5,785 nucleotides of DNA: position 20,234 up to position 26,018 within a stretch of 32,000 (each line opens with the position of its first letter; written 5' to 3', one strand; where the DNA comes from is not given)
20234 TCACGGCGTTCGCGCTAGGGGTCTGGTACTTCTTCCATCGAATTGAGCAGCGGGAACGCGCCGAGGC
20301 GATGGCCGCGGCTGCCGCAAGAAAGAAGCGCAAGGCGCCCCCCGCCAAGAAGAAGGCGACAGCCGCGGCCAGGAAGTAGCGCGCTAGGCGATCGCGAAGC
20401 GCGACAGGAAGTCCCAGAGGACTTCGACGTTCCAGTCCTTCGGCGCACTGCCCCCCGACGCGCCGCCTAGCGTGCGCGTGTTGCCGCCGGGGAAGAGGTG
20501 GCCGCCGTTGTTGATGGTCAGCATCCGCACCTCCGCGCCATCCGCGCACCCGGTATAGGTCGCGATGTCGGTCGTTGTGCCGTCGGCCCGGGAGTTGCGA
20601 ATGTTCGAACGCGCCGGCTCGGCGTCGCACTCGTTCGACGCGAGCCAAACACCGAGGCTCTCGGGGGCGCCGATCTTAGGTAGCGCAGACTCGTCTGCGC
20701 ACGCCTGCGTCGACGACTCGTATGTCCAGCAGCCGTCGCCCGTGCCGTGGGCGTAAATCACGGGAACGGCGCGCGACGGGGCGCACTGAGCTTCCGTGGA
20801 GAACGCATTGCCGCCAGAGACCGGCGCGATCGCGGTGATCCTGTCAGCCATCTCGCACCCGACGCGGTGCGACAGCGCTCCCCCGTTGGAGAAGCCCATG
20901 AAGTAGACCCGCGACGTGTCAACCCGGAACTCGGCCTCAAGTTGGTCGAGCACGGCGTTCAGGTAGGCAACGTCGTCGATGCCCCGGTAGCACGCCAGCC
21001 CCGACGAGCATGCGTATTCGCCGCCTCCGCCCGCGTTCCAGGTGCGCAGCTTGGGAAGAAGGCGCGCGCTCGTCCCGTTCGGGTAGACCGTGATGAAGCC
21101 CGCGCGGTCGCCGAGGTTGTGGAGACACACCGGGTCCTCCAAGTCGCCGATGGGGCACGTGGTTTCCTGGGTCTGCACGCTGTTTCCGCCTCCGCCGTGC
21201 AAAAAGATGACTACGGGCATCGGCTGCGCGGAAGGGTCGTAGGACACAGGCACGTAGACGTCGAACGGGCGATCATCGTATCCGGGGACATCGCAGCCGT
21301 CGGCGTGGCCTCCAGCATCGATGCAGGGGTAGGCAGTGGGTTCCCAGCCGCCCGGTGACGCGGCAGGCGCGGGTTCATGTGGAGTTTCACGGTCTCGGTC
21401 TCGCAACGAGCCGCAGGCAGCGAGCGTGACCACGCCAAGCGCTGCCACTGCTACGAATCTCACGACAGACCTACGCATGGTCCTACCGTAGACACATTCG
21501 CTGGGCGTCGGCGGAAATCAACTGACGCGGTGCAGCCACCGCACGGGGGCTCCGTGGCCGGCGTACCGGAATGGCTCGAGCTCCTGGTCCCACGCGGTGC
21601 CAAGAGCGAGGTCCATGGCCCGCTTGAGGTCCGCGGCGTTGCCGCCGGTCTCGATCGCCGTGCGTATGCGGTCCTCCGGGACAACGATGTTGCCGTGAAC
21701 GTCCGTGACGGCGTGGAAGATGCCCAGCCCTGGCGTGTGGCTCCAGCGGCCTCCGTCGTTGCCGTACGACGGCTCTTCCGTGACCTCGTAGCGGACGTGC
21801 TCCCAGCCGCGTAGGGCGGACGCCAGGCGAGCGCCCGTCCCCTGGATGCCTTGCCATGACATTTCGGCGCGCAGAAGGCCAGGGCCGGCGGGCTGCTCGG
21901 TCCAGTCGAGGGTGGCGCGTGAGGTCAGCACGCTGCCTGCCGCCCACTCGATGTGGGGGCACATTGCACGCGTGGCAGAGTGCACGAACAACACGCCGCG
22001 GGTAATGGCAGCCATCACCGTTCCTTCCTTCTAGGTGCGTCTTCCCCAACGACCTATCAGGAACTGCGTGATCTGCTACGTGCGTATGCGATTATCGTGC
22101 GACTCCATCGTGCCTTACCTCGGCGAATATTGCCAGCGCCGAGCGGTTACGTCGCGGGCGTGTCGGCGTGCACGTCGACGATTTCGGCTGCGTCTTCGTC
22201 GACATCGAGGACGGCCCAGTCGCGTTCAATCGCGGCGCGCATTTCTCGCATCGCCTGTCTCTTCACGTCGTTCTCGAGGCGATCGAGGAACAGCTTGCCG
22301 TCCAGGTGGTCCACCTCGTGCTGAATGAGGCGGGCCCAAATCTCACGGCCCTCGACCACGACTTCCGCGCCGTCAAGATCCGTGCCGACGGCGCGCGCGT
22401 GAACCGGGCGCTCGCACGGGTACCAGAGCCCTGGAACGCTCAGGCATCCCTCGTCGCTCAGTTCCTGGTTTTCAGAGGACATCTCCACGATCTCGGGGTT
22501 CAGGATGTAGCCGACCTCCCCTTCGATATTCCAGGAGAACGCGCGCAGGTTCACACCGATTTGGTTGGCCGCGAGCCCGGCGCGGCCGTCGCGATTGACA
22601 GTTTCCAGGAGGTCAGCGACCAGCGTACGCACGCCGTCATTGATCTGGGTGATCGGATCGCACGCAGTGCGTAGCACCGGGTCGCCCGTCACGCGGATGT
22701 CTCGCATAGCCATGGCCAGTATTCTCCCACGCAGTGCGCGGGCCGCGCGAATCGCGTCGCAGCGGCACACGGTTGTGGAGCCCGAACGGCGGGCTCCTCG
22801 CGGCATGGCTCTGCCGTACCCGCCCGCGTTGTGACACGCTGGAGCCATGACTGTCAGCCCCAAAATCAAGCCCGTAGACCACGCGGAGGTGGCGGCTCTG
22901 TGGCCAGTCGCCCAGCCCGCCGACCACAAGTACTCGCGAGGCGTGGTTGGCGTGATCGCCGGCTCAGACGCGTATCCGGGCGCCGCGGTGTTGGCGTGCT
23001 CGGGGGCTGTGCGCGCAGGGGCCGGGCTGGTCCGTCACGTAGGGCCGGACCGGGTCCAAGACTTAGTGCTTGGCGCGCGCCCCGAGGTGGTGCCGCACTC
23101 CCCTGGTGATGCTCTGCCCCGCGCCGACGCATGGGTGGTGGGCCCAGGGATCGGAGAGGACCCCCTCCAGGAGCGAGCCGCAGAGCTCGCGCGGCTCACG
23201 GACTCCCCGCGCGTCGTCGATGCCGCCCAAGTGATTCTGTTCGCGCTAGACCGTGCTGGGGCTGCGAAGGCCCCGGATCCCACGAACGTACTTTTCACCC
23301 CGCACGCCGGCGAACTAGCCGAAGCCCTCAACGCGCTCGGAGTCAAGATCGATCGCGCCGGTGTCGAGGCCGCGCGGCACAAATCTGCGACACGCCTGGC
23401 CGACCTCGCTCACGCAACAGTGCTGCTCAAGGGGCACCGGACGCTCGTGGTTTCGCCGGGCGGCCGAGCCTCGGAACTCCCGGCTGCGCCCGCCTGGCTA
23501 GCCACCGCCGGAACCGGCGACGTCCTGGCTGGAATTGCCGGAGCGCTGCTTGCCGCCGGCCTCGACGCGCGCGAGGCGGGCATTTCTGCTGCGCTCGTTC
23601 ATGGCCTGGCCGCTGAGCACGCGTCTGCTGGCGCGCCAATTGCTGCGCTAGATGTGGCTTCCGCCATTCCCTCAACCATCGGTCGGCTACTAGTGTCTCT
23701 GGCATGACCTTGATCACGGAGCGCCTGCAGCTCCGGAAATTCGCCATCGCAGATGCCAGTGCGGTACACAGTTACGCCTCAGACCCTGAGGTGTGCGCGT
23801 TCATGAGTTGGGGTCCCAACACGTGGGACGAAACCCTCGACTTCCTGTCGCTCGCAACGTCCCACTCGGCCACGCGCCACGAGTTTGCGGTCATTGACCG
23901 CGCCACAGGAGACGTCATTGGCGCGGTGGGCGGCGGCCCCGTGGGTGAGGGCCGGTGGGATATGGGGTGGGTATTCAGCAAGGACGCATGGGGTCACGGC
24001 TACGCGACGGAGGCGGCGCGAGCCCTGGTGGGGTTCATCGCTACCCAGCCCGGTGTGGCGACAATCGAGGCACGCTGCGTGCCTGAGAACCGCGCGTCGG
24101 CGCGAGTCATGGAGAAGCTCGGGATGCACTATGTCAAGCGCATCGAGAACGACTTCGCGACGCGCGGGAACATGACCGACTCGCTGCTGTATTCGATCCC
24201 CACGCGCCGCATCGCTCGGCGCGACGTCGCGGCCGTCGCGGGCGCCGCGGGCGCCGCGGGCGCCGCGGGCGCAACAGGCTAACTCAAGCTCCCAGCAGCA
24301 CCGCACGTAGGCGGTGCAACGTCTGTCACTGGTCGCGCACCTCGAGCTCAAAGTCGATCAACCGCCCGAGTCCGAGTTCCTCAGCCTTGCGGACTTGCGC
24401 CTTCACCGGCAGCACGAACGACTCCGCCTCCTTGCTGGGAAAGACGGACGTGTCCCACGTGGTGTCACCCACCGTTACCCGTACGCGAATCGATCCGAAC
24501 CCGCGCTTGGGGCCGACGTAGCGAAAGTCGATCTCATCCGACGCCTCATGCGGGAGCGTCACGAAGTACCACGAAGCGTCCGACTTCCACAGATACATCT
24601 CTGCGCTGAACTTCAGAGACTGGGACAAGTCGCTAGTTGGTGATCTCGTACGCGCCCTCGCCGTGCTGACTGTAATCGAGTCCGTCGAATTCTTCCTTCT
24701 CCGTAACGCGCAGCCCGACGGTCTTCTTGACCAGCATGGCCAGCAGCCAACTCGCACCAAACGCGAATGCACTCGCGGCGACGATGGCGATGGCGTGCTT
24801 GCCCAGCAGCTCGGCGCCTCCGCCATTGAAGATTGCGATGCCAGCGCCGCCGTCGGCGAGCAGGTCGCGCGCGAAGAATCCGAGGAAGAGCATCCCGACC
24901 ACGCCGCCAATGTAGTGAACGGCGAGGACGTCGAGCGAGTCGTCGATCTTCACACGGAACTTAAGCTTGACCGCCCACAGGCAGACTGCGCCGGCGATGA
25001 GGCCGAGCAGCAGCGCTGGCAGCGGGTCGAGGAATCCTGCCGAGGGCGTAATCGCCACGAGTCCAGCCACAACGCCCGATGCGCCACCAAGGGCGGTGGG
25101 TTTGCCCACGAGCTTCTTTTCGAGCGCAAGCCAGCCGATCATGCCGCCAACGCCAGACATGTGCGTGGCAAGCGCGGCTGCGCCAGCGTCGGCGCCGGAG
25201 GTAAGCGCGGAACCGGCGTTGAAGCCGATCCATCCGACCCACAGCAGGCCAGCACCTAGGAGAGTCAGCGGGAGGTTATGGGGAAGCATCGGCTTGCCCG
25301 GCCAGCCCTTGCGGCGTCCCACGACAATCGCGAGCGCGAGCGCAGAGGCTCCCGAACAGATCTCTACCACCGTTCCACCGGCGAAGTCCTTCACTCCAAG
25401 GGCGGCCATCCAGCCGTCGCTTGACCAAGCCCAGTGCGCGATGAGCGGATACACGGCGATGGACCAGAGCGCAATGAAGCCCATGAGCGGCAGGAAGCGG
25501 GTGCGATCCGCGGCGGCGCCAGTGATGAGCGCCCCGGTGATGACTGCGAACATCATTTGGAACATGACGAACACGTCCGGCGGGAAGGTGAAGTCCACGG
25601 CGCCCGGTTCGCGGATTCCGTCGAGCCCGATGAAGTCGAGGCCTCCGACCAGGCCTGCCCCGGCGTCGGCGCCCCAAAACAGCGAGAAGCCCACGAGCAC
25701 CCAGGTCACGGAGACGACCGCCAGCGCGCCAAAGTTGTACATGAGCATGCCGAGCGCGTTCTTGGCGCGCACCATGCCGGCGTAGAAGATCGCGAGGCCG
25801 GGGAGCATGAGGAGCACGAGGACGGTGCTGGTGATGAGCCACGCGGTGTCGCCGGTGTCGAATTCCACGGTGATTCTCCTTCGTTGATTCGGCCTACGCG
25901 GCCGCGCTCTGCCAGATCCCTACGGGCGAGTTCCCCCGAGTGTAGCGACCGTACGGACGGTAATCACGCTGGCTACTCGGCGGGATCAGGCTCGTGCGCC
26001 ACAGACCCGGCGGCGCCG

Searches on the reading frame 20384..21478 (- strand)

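Call 31: search_protein_families(library=pfam, proteins=[window:20384-21478:-], max_evalue=0.00001)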
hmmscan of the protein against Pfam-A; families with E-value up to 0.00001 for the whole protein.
window:20384-21478:- (364 aa): 1 family
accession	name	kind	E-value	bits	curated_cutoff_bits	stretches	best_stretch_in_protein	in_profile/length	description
PF02230.22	Abhydrolase_2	-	3.8e-06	27.3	23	0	177-249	94-168/217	Phospholipase/Carboxylesterase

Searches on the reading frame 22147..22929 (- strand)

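Call 31: search_protein_families(library=pfam, proteins=[window:22147-22929:-], max_evalue=0.00001)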
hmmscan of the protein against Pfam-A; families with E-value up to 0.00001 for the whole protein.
window:22147-22929:- (260 aa): 1 family
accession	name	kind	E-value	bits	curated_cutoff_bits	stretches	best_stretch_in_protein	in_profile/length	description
PF01327.26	Pep_deformylase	-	4.7e-37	127.4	22.8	1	75-221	1-153/156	Polypeptide deformylase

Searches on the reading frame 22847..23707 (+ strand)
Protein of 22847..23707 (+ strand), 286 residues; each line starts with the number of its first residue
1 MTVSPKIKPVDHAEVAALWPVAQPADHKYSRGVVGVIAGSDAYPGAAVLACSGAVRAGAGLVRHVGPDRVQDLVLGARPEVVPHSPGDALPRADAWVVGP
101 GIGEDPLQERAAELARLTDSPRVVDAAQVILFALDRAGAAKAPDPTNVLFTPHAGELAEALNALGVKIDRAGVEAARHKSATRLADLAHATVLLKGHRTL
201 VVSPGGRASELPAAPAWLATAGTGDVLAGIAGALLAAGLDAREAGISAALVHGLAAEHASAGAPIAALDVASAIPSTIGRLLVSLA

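Call 31: search_protein_families(library=pfam, proteins=[window:22847-23707:+], max_evalue=0.00001)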
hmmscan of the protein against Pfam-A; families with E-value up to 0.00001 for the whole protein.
window:22847-23707:+ (286 aa): 1 family
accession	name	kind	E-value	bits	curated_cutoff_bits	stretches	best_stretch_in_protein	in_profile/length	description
PF01256.23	Carb_kinase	-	2e-43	149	27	1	34-265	1-229/242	NAD(P)H-hydrate dehydratase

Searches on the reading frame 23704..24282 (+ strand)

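Call 31: search_protein_families(library=pfam, proteins=[window:23704-24282:+], max_evalue=0.00001)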
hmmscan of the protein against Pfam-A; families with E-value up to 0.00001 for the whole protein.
window:23704-24282:+ (192 aa): 2 families
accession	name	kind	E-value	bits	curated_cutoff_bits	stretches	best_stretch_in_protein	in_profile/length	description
PF13302.13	Acetyltransf_3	-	1.5e-32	113.6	25.4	1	7-142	1-138/138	Acetyltransferase (GNAT) domain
PF00583.31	Acetyltransf_1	-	3.4e-09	37.4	20.7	1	40-141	15-116/116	Acetyltransferase (GNAT) family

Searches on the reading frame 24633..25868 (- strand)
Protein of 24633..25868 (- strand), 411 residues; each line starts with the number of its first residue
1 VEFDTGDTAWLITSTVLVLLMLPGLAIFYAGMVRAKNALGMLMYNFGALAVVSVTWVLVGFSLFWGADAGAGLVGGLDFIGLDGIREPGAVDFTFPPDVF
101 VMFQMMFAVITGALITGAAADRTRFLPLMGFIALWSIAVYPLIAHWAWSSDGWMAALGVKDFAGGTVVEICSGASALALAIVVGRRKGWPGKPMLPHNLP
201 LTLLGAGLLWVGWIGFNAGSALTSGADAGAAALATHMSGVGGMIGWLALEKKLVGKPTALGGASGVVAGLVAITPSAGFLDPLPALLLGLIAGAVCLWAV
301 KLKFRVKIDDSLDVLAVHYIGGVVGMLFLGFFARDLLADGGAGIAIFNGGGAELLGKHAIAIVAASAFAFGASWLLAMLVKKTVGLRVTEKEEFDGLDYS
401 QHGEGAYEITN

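Call 30: search_protein_families(library=ncbifam, proteins=[window:24633-25868:-], max_evalue=0.001)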
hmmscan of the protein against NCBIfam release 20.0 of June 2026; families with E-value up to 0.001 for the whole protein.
window:24633-25868:- (411 aa): 3 families
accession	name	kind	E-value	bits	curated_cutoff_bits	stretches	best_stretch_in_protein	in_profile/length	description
TIGR00836.1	amt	subfamily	2.7e-125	418.5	343.3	1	7-407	1-406/406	ammonium transporter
NF007947.0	PRK10666.1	equivalog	9.8e-83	278.4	657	1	3-408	27-427/428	ammonium transporter AmtB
TIGR03644.1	marine_trans_1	hypoth_equivalog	4.5e-58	197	514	1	7-408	4-402/404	probable ammonium transporter, marine subtype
